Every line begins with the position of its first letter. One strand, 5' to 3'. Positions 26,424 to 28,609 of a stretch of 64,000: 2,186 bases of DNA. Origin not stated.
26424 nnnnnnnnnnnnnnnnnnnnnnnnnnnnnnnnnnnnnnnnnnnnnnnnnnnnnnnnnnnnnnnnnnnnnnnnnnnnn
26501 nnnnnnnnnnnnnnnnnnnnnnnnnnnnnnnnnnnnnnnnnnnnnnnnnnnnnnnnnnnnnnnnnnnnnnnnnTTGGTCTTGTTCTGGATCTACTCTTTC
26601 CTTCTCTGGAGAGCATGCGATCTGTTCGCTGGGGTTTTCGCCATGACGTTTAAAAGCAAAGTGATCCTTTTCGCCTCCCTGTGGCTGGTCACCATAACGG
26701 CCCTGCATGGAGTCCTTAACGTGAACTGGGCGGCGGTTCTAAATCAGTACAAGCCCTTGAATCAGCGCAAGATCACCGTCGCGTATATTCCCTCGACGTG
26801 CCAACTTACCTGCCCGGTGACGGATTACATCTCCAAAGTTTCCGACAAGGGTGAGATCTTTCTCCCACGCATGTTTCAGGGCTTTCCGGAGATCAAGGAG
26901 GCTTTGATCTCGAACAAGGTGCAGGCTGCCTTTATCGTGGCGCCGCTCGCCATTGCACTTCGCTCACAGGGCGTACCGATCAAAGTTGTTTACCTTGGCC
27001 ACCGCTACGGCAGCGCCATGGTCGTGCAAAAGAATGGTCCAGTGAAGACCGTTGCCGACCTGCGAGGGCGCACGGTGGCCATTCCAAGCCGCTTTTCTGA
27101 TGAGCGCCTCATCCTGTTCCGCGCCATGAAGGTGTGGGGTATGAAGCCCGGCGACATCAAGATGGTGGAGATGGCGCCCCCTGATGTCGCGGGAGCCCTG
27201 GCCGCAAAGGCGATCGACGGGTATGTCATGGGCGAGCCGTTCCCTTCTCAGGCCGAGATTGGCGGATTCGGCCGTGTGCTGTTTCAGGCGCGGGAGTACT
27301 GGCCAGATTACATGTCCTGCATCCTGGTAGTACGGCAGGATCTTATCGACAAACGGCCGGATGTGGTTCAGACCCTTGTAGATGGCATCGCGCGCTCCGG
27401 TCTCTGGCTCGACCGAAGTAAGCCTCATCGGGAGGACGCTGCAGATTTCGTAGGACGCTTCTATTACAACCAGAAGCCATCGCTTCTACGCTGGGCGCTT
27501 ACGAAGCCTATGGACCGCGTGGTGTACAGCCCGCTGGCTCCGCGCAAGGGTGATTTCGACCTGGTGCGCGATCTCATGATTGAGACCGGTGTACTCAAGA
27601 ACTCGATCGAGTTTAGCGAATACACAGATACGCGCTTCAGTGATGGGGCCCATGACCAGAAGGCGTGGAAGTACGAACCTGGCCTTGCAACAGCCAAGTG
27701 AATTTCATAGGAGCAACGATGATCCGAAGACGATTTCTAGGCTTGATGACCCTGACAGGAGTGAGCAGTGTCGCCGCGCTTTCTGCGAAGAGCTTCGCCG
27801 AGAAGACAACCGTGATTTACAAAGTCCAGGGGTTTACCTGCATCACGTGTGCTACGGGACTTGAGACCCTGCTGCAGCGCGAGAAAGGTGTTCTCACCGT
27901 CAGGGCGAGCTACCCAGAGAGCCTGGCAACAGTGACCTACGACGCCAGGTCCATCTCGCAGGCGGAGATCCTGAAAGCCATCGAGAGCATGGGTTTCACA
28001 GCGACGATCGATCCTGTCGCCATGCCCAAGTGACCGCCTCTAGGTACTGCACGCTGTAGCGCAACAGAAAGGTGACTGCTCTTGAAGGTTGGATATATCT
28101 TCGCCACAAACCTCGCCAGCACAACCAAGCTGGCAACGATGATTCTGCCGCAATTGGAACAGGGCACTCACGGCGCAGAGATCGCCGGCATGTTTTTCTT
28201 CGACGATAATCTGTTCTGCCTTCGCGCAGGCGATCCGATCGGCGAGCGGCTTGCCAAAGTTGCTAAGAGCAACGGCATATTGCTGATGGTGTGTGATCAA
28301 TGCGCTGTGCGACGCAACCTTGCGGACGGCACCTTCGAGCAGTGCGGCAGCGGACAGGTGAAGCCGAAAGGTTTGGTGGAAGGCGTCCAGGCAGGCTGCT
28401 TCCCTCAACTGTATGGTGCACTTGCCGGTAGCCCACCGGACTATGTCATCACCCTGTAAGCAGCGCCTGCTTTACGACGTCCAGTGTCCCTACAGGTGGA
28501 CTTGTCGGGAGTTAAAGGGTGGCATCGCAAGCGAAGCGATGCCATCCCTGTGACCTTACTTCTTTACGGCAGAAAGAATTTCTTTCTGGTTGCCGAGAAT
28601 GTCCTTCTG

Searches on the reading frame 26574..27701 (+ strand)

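Call 3: search_protein_families(library=pfam, proteins=[window:26574-27701:+], max_evalue=1)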
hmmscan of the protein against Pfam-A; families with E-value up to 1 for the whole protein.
window:26574-27701:+ (375 aa): 6 families
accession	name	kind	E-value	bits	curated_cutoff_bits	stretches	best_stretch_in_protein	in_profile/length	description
PF13379.11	NMT1_2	-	1e-26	94.7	24.7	1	62-291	3-249/252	NMT1-like family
PF09084.16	NMT1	-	1.9e-16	61.1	20.5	1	109-275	36-205/216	NMT1/THI5 like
PF12974.12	Phosphonate-bd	-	7e-08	32.6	27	1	81-173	18-113/242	ABC transporter, phosphonate, periplasmic substrate-binding protein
PF16868.10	NMT1_3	-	0.0011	19.1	27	1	148-222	94-169/289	NMT1-like family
PF04069.17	OpuAC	-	0.076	13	21.2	1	152-268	98-223/257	Substrate binding domain of ABC-type glycine betaine transport system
PF03480.18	DctP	-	0.16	11.7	23.4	1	148-217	118-178/286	Bacterial extracellular solute-binding protein, family 7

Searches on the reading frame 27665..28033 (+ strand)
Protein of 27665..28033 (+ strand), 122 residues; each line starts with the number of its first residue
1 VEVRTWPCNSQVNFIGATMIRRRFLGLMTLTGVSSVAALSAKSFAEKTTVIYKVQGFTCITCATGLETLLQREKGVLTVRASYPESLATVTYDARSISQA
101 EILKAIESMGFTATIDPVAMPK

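Call 3: search_protein_families(library=pfam, proteins=[window:27665-28033:+], max_evalue=1)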
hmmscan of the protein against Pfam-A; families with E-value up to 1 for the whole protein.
window:27665-28033:+ (122 aa): 1 family
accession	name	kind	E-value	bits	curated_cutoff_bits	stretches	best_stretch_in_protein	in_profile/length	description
PF00403.32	HMA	-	2.7e-10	40.9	24.8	1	52-111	2-61/62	Heavy-metal-associated domain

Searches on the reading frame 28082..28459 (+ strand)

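Call 3: search_protein_families(library=pfam, proteins=[window:28082-28459:+], max_evalue=1)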
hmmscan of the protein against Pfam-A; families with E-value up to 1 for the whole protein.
window:28082-28459:+ (125 aa): 2 families
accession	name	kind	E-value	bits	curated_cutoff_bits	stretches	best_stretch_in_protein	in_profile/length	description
PF02635.20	DsrE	-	5.9e-05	23.7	22.7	1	3-98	3-100/116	DsrE/DsrF-like family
PF05180.17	zf-DNL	-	0.18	12.2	27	1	55-82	15-42/64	DNL zinc finger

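Call 4: search_protein_families(library=ncbifam, proteins=[window:28082-28459:+], max_evalue=1)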
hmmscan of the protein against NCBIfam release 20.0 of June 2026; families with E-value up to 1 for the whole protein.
window:28082-28459:+ (125 aa): 2 families
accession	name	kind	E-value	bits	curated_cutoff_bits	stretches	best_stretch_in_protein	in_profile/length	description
NF040913.1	DsrE_rel_ELSE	equivalog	3.3e-58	194.9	152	1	1-125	1-125/125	SaoD/DsrE family protein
NF040732.3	DsrE_rel_SaoD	equivalog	1.6e-33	115.1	169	2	1-87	1-86/110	DsrE-related protein SaoD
